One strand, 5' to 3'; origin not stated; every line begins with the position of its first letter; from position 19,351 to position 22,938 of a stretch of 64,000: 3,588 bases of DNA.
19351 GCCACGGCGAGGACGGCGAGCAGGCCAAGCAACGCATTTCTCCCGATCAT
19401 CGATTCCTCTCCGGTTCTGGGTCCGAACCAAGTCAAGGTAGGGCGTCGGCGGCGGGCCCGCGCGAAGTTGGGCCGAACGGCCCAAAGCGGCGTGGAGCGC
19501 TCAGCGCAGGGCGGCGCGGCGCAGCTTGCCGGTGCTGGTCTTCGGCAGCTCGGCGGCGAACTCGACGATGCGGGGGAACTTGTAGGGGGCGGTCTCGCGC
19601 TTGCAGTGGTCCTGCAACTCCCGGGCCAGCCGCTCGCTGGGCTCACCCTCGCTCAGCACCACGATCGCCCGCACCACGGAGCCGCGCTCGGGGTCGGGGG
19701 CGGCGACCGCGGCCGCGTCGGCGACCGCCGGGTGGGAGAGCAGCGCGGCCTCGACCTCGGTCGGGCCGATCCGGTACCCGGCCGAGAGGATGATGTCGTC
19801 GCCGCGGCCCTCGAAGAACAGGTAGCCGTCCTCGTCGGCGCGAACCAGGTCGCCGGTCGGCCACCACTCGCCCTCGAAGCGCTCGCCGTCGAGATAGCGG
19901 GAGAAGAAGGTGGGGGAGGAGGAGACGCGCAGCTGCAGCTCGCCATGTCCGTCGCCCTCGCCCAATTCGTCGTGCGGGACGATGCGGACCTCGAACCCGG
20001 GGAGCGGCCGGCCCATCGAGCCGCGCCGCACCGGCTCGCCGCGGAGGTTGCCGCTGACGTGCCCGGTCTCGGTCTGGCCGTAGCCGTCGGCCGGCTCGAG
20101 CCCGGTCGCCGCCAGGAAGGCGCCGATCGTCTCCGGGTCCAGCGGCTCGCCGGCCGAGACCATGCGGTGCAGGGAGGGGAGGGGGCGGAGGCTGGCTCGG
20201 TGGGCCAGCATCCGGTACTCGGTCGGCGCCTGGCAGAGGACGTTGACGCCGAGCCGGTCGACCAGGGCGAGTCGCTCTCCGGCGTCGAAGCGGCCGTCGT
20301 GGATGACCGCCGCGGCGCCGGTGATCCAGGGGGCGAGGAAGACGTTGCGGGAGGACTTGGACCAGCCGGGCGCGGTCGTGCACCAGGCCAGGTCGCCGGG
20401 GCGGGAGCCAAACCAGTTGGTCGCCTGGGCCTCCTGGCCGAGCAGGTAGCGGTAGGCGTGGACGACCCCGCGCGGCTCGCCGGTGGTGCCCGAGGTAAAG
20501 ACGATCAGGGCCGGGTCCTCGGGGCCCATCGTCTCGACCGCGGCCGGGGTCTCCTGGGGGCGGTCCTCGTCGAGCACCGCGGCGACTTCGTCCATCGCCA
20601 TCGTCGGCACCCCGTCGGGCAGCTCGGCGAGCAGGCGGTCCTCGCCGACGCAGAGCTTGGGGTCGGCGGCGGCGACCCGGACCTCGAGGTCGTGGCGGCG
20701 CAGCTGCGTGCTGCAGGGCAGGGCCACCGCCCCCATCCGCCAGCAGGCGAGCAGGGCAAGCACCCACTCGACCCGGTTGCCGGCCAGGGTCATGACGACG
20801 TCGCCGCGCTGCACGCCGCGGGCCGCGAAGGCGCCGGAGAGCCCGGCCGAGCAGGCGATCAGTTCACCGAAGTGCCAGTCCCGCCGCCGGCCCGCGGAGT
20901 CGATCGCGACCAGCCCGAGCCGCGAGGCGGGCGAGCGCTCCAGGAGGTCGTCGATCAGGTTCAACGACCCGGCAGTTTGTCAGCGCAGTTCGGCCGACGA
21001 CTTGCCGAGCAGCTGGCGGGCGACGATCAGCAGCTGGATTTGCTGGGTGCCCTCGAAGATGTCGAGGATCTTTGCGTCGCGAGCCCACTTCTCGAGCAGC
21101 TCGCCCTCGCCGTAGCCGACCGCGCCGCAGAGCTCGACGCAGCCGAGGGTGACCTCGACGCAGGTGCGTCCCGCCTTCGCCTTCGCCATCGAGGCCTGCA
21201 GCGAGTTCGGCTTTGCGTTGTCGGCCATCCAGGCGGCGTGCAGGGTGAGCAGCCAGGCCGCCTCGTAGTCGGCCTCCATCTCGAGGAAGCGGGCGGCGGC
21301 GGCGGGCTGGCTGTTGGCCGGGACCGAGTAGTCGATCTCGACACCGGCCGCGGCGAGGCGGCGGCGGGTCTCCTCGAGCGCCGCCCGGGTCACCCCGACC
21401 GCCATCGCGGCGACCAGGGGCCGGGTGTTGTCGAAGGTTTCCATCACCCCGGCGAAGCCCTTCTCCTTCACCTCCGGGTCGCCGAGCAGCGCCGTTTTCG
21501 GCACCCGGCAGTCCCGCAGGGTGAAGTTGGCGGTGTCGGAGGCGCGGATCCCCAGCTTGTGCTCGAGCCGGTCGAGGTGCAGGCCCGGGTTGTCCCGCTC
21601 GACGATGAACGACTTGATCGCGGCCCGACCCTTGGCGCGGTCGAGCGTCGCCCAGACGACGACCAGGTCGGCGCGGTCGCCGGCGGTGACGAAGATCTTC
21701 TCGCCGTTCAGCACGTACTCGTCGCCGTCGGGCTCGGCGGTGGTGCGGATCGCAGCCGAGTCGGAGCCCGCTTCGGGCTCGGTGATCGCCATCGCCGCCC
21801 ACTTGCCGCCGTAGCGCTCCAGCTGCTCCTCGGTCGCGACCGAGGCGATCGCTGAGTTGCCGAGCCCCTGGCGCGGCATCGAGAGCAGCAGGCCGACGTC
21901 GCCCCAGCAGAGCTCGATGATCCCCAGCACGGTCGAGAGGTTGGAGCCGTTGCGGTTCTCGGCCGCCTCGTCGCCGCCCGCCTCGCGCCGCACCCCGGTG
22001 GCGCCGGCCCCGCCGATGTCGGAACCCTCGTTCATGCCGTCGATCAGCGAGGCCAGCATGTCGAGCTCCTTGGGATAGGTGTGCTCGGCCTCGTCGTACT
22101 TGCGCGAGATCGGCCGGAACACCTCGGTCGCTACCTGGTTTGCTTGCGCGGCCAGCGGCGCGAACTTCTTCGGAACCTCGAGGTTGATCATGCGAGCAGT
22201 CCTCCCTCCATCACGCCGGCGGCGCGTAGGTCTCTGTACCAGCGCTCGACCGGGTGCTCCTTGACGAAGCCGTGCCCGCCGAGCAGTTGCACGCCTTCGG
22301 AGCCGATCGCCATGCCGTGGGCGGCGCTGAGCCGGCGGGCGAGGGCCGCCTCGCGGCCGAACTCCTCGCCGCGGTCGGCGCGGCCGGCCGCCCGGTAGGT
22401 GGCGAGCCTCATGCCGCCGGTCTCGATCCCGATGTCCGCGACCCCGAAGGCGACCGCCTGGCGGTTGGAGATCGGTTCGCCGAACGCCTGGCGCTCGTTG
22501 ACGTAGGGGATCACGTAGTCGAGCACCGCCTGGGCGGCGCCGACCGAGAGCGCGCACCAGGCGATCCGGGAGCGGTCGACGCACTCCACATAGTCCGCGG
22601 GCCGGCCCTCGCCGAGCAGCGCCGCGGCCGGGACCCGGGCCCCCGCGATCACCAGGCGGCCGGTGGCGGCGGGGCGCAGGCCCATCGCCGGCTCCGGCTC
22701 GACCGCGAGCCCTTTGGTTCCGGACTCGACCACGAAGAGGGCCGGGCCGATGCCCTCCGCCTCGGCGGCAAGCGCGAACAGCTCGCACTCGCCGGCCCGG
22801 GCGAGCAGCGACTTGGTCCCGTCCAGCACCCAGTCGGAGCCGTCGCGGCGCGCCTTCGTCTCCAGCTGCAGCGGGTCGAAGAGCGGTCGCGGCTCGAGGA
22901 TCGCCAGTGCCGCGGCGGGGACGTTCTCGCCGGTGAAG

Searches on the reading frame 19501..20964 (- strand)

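Call 65: search_protein_families(library=pfam, proteins=[window:19501-20964:-], max_evalue=0.0001)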
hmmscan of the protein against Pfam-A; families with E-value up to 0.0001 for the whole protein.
window:19501-20964:- (487 aa): 2 families
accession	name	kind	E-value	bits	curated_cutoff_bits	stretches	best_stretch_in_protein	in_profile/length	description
PF00501.34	AMP-binding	-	1.2e-58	199.2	29.9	1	15-346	8-375/384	AMP-binding enzyme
PF13193.12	AMP-binding_C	-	3e-23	82.9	24.5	1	403-480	1-76/76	AMP-binding enzyme C-terminal domain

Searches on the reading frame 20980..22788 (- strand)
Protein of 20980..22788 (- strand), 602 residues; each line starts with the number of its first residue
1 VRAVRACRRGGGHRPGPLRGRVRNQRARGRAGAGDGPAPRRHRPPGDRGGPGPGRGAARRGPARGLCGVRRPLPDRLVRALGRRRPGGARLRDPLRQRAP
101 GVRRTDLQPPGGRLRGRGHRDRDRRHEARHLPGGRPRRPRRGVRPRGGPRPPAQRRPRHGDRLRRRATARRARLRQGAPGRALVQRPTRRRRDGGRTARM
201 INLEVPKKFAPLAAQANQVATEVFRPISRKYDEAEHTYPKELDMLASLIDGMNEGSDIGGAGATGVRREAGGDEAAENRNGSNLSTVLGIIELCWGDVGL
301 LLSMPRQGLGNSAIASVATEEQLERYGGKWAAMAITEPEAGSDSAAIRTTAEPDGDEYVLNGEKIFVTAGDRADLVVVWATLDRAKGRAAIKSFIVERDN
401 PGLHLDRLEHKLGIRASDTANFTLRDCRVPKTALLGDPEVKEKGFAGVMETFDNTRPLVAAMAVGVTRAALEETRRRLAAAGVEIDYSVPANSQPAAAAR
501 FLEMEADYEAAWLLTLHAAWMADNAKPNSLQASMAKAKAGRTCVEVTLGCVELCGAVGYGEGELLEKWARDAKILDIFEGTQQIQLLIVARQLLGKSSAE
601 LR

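Call 65: search_protein_families(library=pfam, proteins=[window:20980-22788:-], max_evalue=0.0001)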
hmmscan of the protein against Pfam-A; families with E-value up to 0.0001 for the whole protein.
window:20980-22788:- (602 aa): 3 families
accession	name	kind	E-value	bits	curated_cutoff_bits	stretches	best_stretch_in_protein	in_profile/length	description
PF00441.29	Acyl-CoA_dh_1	-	8.9e-37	127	22.4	1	443-594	2-150/150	Acyl-CoA dehydrogenase, C-terminal domain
PF02770.24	Acyl-CoA_dh_M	-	1.5e-23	83.3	33.3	1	332-427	1-97/97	Acyl-CoA dehydrogenase, middle domain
PF08028.16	Acyl-CoA_dh_2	-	4.2e-12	46.9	22.7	1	459-582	3-133/134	Acyl-CoA dehydrogenase, C-terminal domain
